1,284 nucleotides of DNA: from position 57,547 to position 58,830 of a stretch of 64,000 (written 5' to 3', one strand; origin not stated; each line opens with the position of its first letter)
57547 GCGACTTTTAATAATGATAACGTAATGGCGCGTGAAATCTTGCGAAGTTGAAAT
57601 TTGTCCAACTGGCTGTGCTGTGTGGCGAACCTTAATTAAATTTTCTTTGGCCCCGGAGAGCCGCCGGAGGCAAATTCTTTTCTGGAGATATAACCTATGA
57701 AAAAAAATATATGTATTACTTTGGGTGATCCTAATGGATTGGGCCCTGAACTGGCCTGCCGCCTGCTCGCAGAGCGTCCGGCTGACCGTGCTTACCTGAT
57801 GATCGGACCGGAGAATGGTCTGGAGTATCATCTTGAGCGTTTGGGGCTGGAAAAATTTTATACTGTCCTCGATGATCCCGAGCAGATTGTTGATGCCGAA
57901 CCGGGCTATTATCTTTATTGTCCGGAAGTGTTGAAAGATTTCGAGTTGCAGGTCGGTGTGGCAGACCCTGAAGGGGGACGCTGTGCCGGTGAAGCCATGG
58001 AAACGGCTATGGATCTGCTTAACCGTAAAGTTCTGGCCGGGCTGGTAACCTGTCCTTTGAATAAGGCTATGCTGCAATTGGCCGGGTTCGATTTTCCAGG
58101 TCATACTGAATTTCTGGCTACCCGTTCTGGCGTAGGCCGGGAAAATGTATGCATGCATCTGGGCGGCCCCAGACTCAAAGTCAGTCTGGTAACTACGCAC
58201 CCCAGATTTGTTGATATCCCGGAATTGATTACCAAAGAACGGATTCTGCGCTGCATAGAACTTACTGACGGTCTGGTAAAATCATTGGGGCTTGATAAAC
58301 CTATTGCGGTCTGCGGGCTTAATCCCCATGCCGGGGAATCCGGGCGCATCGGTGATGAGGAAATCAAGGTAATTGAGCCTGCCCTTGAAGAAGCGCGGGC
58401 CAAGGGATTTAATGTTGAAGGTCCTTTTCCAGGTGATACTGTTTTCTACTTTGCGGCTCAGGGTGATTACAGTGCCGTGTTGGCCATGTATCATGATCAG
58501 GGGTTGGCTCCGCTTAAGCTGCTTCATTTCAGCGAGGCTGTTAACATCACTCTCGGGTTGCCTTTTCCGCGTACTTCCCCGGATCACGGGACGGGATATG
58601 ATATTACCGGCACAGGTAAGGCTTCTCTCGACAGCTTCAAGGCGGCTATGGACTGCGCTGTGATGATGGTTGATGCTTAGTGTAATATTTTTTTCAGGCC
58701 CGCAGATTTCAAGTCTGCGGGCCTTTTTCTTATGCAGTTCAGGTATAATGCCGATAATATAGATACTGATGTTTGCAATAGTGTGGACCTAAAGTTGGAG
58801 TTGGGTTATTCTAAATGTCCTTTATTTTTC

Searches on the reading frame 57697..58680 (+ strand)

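Call 17: search_protein_families(library=pfam, proteins=[window:57697-58680:+])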
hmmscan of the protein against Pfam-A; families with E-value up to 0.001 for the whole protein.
window:57697-58680:+ (327 aa): 1 family
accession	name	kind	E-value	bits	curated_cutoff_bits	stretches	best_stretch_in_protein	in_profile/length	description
PF04166.17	PdxA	-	1.9e-92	310.2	27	1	81-321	46-286/286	Pyridoxal phosphate biosynthetic protein PdxA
